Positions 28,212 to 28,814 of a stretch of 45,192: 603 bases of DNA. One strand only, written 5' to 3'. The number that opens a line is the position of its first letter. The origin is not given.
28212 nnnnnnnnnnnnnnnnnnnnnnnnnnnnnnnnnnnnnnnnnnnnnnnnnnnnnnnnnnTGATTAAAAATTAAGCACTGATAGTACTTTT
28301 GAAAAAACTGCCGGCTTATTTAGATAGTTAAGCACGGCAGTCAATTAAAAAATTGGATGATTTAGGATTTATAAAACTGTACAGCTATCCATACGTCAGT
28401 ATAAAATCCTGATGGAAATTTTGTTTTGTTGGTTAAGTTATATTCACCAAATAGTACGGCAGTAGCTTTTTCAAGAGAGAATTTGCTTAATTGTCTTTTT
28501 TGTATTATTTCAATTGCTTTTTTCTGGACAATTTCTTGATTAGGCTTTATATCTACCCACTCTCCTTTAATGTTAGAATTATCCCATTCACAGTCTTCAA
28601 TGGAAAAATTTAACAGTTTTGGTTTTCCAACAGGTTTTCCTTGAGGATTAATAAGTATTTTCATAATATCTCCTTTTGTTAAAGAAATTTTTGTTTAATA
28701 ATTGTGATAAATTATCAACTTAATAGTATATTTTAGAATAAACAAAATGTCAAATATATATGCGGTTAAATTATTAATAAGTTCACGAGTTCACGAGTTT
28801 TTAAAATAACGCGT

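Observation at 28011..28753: ~290 bp repeat followed by an antisense, self-promoted cargo gene, found twice in the atp operon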

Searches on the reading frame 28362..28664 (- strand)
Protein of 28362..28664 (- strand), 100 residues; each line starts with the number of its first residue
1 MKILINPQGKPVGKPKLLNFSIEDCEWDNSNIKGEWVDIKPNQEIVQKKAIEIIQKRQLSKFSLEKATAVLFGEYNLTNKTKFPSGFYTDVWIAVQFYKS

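Call 11: search_protein_families(library=pfam, proteins=[window:28362-28664:-], max_evalue=1)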
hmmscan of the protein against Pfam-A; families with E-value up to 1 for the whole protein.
window:28362-28664:- (100 aa): 1 family
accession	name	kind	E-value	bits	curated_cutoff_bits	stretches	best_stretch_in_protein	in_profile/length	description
PF02221.20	E1_DerP2_DerF2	-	0.044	14.6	22.7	1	20-77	2-60/133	ML domain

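Call 13: find_encoding_contigs(protein=window:28362-28664:-, flank=6000, max_places=10)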
Protein window:28362-28664:- (100 aa): 14 contigs read that carry it; 4 places shown.
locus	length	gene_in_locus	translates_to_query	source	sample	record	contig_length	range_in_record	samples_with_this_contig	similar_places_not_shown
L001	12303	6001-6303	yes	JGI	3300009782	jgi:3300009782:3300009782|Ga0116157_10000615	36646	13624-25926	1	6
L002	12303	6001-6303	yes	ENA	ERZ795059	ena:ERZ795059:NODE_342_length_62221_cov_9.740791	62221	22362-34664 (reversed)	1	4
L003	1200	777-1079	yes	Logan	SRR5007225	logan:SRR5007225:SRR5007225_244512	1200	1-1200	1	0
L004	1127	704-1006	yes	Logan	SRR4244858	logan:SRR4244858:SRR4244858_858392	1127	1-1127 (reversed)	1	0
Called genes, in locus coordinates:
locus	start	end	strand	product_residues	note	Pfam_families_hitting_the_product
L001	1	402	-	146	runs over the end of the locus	PF20393:Pro_CA_2, PF00484:Pro_CA (faint)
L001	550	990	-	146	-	PF02823:ATP-synt_DE_N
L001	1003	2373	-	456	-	PF02874:ATP-synt_ab_N, PF00006:ATP-synt_ab, PF22919:ATP-synt_VA_C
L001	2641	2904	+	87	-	-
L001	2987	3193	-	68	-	-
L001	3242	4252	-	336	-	PF00231:ATP-synt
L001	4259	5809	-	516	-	PF02874:ATP-synt_ab_N, PF00006:ATP-synt_ab, PF00306:ATP-synt_ab_C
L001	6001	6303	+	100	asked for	-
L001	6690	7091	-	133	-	PF00213:OSCP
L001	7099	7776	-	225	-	PF00430:ATP-synt_B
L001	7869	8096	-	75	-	PF00137:ATP-synt_C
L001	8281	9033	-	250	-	PF00119:ATP-synt_A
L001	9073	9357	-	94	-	PF09527:ATPase_gene1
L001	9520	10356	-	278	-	PF01026:TatD_DNase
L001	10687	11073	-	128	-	-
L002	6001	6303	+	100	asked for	-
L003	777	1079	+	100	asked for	-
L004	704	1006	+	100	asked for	-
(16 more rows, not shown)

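Call 34: find_homologous_proteins(query=window:28362-28664:-, max_evalue=0.001)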
Query window:28362-28664:- (100 aa): 3 proteins with E <= 0.001 among 3 candidates.
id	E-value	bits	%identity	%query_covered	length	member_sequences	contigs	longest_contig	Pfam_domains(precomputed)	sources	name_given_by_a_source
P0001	8.7e-61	220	100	100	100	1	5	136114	-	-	-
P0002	1.6e-44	168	78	100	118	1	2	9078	-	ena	-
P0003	2.1e-39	151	71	100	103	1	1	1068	-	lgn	-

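Call 35: find_encoding_contigs(protein=P0002, flank=5000, max_places=4)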
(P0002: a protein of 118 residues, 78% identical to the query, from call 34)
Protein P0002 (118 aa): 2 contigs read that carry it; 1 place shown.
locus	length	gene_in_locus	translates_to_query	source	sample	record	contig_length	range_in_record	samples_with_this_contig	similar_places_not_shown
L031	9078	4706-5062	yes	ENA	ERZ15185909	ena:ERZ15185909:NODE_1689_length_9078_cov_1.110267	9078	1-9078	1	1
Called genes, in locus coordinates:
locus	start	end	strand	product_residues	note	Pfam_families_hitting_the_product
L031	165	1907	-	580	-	PF07973:tRNA_SAD, PF00587:tRNA-synt_2b, PF03129:HGTP_anticodon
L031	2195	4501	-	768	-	PF01751:Toprim, PF01131:Topoisom_bac, PF01396:Zn_ribbon_Top1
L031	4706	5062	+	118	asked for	-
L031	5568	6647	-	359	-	PF02481:DNA_processg_A, PF17782:WHD_DprA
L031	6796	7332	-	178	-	PF01195:Pept_tRNA_hydro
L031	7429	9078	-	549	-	?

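Call 36: find_encoding_contigs(protein=P0003, flank=5000, max_places=4)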
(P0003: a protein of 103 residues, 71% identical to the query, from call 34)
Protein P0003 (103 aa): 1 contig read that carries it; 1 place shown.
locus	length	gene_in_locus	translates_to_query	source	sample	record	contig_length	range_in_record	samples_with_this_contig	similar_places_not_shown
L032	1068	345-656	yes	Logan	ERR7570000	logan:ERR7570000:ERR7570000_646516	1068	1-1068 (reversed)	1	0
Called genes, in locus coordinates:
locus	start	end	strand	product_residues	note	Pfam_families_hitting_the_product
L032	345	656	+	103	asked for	-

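Call 86: predict_structure(alignment_id=A6)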
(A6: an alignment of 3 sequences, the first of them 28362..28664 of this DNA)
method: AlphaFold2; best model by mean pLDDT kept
length: 100 residues; sequences in the alignment: 3
mean_pLDDT: 46.8   pTM: 0.35
mean pLDDT of the five models: 46.8, 43.7, 42.4, 40.7, 38.0
residues with pLDDT >= 90: 0; 70-90: 0; 50-70: 37; < 50: 63
segments of 3 or more residues with pLDDT < 50: 1-9, 11-13, 23-40, 61-90
pLDDT, mean of each block of 10 residues (from residue 1): 42 52 44 42 58 58 42 39 40 50
secondary structure, 60 per line:
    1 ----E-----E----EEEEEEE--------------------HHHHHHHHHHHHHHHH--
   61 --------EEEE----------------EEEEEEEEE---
elements in order: E16-22 H43-58 E69-72 E89-97
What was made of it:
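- Tried and rejected: AlphaFold2 on ORF1 with its two homologues gave pLDDT 47 (call 86).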

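Call 87: search_protein_representatives(alignment_id=A6)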
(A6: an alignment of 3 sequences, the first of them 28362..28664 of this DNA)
Query: 3 sequences, 103 profile positions. Proteins with E-value up to 0.001 (for the whole library): 3; up to 1e-10: 2; up to 1e-30: 1. The best 3 are listed.
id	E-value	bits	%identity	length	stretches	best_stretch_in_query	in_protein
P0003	5.5e-59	212.7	-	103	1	1-103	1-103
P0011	2.1e-21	92.0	-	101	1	1-102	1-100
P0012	2.2e-10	56.6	-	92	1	1-102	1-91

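Call 88: find_encoding_contigs(protein=P0011, flank=4000, max_places=3)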
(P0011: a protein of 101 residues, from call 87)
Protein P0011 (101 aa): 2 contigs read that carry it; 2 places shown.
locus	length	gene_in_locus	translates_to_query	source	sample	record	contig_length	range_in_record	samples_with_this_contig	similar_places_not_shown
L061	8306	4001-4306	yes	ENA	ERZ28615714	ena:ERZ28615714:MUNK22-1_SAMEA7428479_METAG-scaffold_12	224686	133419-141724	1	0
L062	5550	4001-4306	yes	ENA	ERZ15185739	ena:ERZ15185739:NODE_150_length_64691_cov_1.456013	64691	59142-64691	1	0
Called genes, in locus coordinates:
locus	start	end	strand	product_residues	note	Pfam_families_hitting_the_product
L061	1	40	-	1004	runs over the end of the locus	PF00133:tRNA-synt_1, PF09334:tRNA-synt_1g, PF13603:tRNA-synt_1_2, PF00133:tRNA-synt_1, PF08264:Anticodon_1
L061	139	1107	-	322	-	PF14257:DUF4349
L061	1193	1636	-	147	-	PF20393:Pro_CA_2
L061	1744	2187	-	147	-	PF02823:ATP-synt_DE_N, PF00401:ATP-synt_DE (weak)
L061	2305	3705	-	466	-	PF02874:ATP-synt_ab_N, PF00006:ATP-synt_ab, PF22919:ATP-synt_VA_C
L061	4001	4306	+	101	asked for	-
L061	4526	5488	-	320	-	PF00231:ATP-synt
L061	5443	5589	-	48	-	-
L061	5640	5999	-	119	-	PF00306:ATP-synt_ab_C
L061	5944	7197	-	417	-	-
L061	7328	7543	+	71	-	-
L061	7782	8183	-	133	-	PF00213:OSCP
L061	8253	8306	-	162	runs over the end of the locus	PF00430:ATP-synt_B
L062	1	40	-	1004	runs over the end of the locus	PF00133:tRNA-synt_1, PF09334:tRNA-synt_1g, PF13603:tRNA-synt_1_2, PF00133:tRNA-synt_1, PF08264:Anticodon_1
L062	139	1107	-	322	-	PF14257:DUF4349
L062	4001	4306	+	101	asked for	-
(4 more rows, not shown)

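Call 89: find_encoding_contigs(protein=P0012, flank=4000, max_places=3)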
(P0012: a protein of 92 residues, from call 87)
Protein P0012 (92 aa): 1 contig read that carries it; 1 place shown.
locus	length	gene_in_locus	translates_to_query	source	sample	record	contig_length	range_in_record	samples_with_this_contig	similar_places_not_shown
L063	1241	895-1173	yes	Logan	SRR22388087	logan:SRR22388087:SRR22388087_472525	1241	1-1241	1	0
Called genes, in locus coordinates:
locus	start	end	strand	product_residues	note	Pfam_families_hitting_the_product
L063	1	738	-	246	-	?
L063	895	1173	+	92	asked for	-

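Call 105: search_protein_families(library=phrogs, proteins=[window:28362-28664:-], max_evalue=0.01)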
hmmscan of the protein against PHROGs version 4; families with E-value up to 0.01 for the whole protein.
window:28362-28664:- (100 aa): 0 families

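Call 106: search_protein_families(library=padloc, proteins=[window:28362-28664:-], max_evalue=0.01)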
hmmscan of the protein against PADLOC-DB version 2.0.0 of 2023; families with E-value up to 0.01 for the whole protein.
window:28362-28664:- (100 aa): 0 families
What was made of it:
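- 28362..28664 (-): ORF1, 100 aa, soluble, no known domain. It is the cargo of unit B. No Pfam, PHROG or PADLOC family (calls 11, 105, 106).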
